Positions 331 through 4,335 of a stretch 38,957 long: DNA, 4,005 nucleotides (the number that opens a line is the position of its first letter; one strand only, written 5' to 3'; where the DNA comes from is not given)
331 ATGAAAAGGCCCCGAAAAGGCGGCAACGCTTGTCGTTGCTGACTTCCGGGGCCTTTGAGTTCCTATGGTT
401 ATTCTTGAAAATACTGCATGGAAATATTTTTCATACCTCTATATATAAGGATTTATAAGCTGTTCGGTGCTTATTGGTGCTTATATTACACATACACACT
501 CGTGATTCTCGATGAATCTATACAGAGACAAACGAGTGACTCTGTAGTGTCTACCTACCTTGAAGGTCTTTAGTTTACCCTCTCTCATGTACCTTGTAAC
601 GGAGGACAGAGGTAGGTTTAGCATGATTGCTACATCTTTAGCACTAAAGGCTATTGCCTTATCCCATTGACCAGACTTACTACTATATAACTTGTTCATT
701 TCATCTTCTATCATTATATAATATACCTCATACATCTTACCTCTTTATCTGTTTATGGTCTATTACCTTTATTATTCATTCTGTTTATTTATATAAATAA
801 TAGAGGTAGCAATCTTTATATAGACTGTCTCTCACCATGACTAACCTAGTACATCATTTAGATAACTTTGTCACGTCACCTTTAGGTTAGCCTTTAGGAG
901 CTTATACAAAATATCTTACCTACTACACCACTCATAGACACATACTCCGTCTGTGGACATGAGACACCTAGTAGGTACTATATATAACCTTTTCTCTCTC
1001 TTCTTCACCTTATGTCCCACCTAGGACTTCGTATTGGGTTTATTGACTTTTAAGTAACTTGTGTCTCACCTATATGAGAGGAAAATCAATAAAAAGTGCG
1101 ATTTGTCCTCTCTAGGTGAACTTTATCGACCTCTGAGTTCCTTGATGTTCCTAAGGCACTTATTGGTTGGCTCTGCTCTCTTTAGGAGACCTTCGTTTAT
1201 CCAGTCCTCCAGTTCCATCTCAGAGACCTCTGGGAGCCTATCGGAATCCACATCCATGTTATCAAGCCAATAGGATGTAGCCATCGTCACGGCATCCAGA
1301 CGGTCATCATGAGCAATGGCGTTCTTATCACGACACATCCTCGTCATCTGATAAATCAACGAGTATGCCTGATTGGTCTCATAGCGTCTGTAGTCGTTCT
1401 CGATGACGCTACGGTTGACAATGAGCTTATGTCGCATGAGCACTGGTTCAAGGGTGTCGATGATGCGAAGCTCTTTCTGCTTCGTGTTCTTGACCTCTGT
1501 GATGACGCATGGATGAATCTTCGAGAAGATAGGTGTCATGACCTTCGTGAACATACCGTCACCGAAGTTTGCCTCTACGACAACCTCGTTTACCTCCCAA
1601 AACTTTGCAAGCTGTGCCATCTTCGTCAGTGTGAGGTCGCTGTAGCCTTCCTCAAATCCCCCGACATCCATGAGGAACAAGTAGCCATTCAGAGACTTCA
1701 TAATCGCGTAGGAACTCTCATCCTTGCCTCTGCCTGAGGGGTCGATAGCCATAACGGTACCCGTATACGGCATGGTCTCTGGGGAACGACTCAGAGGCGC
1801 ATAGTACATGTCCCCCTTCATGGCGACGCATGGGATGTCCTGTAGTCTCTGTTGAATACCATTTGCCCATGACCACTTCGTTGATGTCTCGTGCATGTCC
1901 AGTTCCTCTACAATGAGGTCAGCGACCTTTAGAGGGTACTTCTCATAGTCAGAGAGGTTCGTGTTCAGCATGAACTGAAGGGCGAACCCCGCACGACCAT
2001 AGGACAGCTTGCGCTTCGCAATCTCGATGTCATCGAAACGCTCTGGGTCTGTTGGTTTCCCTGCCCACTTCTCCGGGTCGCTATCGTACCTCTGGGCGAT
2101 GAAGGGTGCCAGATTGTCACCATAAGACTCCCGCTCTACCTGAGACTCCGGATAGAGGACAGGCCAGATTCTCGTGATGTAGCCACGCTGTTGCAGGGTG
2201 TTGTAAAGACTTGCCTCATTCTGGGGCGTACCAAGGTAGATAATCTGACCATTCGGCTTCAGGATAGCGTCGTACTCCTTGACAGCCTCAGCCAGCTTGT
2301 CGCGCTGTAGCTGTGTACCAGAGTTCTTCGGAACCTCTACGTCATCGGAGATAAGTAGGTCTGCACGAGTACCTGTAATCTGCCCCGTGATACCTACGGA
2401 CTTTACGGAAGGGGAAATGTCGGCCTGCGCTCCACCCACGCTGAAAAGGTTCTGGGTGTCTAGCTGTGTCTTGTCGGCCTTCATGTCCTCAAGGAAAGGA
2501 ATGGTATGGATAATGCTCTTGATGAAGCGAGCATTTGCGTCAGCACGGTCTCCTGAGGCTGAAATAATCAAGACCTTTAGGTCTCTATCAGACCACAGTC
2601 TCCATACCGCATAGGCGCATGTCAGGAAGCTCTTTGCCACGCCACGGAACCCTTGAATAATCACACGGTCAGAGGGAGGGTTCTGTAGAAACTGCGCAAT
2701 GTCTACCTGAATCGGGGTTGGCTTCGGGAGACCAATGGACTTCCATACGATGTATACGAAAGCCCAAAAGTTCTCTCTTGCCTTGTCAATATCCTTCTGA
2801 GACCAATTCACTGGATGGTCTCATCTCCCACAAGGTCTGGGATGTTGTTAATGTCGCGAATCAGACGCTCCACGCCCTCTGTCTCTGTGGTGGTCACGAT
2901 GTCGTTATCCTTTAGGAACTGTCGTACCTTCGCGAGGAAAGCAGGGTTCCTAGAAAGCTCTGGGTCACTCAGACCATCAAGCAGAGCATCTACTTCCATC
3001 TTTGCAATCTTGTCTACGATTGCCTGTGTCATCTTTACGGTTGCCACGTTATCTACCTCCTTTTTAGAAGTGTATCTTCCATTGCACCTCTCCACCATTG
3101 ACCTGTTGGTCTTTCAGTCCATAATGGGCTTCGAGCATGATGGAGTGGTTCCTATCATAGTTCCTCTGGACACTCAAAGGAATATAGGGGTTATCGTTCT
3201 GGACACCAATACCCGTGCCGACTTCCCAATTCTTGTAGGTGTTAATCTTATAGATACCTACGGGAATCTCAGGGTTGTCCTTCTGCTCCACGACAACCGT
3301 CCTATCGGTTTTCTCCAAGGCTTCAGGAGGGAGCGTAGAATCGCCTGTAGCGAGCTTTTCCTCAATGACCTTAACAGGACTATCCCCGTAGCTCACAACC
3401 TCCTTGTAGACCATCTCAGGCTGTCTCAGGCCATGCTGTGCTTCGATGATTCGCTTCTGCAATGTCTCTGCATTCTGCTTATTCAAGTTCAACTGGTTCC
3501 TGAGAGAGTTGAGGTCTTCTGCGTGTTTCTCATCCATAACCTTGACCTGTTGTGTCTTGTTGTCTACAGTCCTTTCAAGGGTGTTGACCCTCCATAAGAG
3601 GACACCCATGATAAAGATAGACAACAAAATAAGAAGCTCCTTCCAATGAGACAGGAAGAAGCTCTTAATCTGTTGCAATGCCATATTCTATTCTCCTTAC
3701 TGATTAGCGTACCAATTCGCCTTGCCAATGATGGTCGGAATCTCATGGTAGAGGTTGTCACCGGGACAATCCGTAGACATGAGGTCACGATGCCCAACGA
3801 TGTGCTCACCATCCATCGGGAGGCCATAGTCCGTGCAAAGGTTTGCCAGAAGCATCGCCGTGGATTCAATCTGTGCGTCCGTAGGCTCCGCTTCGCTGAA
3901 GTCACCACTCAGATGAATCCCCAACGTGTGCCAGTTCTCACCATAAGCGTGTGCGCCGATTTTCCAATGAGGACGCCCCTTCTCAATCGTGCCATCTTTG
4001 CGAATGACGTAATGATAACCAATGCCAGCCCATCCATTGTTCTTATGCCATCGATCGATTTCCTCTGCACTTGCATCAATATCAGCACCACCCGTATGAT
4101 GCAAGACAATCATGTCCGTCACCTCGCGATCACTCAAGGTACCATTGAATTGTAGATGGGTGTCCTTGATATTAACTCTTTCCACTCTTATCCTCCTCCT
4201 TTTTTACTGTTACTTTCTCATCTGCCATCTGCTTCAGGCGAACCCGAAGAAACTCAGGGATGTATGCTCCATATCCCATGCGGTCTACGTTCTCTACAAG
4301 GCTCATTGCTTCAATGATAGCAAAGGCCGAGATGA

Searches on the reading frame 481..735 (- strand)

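Call 76: search_protein_families(library=phrogs, proteins=[window:481-735:-], max_evalue=0.001)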
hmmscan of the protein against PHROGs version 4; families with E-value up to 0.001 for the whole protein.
window:481-735:- (84 aa): 3 families
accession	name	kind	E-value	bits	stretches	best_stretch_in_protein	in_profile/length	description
phrog_6401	-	DNA, RNA and nucleotide metabolism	3.5e-05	24.6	1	32-76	12-57/64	DNA binding protein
phrog_66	-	integration and excision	4.2e-05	24.4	1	29-79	93-144/412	excisionase and transcriptional regulator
phrog_25665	-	integration and excision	0.00043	21.4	1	30-79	26-75/93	excisionase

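Call 78: search_protein_families(library=pfam, proteins=[window:481-735:-], max_evalue=0.01)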
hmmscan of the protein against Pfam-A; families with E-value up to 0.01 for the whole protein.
window:481-735:- (84 aa): 1 family
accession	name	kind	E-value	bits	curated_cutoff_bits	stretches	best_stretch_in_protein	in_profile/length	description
PF12728.13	HTH_17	-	7.1e-09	36.2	27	1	30-78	2-50/51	Helix-turn-helix domain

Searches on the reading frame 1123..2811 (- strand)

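Call 19: search_protein_families(library=phrogs, proteins=[window:1123-2811:-], max_evalue=0.00001)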
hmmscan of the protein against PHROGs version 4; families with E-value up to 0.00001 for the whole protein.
window:1123-2811:- (562 aa): 4 families
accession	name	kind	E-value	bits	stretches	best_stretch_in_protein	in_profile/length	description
phrog_38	-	head and packaging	1.1e-115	389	1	6-531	259-718/760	terminase large subunit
phrog_17672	-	head and packaging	2.7e-73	248.2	1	27-361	46-390/395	terminase large subunit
phrog_15524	-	head and packaging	3.9e-62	211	1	351-540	4-199/249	terminase large subunit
phrog_4758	-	head and packaging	1e-31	111.1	1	10-227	15-240/243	terminase large subunit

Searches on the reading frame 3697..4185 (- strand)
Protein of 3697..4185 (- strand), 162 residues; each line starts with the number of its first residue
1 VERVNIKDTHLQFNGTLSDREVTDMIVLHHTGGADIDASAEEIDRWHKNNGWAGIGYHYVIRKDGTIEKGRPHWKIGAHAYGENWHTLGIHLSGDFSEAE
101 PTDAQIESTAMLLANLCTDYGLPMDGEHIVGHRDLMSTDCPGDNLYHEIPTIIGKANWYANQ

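Call 19: search_protein_families(library=phrogs, proteins=[window:3697-4185:-], max_evalue=0.00001)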
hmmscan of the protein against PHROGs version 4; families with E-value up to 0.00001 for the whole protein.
window:3697-4185:- (162 aa): 12 families
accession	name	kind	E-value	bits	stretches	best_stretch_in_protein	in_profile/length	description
phrog_822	-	lysis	1.9e-39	136.6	1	7-147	8-151/215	amidase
phrog_1493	-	lysis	1.5e-31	111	1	26-149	37-167/394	endolysin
phrog_35436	-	lysis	1.6e-28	100.8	1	5-146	2-139/266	amidase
phrog_833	-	lysis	2.6e-15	57.8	1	6-144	11-151/294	endolysin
phrog_1794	-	lysis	4.2e-15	57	1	23-150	56-186/336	amidase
phrog_670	-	lysis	7.5e-13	49.2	1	24-144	114-236/596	endolysin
phrog_19265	-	unknown function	1e-11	46.1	1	23-157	24-157/293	-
phrog_2338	-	lysis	1.1e-11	45.8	1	22-143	27-147/346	endolysin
phrog_7698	-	lysis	2.4e-09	38.4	1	16-157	16-154/316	endolysin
phrog_3088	-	lysis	9.9e-08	33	1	22-143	23-142/248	amidase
phrog_9611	-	lysis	7.4e-07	30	1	24-146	24-153/246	endolysin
phrog_3393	-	lysis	5.7e-06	27.3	1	5-130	5-131/342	endolysin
